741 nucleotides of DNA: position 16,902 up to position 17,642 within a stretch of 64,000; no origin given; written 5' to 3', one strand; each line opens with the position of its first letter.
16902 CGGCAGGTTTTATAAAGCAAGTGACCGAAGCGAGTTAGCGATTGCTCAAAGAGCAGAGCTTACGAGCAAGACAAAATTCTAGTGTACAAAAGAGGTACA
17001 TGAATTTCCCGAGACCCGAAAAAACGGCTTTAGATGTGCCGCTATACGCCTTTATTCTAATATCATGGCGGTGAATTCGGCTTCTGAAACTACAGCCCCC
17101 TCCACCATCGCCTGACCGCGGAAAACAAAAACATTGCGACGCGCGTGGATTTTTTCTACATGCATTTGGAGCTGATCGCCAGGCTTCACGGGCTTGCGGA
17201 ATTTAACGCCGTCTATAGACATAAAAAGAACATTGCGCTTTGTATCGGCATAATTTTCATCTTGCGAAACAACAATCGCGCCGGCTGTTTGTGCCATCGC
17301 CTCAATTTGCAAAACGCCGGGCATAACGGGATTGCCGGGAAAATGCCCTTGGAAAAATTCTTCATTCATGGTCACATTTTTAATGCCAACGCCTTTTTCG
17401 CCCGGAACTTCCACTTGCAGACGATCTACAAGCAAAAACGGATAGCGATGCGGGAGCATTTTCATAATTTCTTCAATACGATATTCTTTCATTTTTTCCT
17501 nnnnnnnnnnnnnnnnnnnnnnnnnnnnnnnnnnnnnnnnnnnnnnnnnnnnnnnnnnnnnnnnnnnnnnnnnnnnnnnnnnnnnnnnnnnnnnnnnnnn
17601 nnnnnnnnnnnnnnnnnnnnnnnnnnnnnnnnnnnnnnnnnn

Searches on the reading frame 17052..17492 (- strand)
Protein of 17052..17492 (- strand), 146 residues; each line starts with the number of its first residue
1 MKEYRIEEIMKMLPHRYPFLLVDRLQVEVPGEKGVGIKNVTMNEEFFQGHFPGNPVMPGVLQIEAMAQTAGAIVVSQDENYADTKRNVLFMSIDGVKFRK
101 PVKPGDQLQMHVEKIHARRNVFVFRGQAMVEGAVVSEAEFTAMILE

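Call 9: search_protein_families(library=pfam, proteins=[window:17052-17492:-])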
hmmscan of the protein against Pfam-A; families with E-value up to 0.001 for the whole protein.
window:17052-17492:- (146 aa): 4 families
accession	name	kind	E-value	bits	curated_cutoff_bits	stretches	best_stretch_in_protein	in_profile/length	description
PF07977.19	FabA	-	1.9e-34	118.7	23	1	13-139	1-138/138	FabA-like domain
PF22818.2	ApeI-like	-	4.1e-06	27.5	28.5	1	44-113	26-85/119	ApeI dehydratase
PF03061.28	4HBT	-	0.00012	22.7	20.6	1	67-131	13-73/79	Thioesterase superfamily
PF01575.25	MaoC_dehydratas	-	0.00059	19.9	27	1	66-116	55-103/123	MaoC like domain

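Call 15: find_encoding_contigs(protein=window:17052-17492:-, flank=10000, max_places=10)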
Protein window:17052-17492:- (146 aa): 4 contigs read that carry it; 4 places shown.
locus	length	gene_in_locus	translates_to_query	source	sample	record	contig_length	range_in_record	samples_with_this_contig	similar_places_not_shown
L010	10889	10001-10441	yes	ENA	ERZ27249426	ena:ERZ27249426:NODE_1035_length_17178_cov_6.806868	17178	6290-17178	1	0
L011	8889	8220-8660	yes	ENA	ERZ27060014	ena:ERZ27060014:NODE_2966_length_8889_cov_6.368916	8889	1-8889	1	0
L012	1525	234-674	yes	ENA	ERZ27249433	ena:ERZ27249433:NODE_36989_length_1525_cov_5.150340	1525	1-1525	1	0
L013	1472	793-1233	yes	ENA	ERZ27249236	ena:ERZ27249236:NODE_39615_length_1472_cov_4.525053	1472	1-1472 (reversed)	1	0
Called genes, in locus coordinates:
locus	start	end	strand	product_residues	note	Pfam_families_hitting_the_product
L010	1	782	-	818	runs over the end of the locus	PF01751:Toprim, PF01131:Topoisom_bac, PF01396:Zn_ribbon_Top1, PF13368:Toprim_C_rpt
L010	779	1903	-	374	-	PF21102:DprA_N, PF02481:DNA_processg_A, PF17782:WHD_DprA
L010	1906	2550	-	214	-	PF02660:G3P_acyltransf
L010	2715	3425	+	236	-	PF00696:AA_kinase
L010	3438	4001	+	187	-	PF01765:RRF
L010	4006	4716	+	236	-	PF01255:Prenyltransf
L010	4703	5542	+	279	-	PF01148:CTP_transf_1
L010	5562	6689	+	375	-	PF02163:Peptidase_M50, PF00595:PDZ, PF13180:PDZ_2, PF17820:PDZ_6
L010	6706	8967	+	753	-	PF08478:POTRA_1 (faint), PF07244:POTRA, PF01103:Omp85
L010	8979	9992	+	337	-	PF04613:LpxD, PF25084:LbH_EIF2B (weak), PF25087:GMPPB_C, PF14602:Hexapep_2 (weak), PF00132:Hexapep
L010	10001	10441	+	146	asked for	PF22817:ApeP-like, PF07977:FabA, PF22818:ApeI-like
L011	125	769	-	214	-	PF02660:G3P_acyltransf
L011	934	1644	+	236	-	PF00696:AA_kinase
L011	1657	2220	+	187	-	PF01765:RRF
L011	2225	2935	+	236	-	PF01255:Prenyltransf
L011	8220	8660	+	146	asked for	PF22817:ApeP-like, PF07977:FabA, PF22818:ApeI-like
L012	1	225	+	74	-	?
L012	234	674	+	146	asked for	PF22817:ApeP-like, PF07977:FabA, PF22818:ApeI-like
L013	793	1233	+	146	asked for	PF22817:ApeP-like, PF07977:FabA, PF22818:ApeI-like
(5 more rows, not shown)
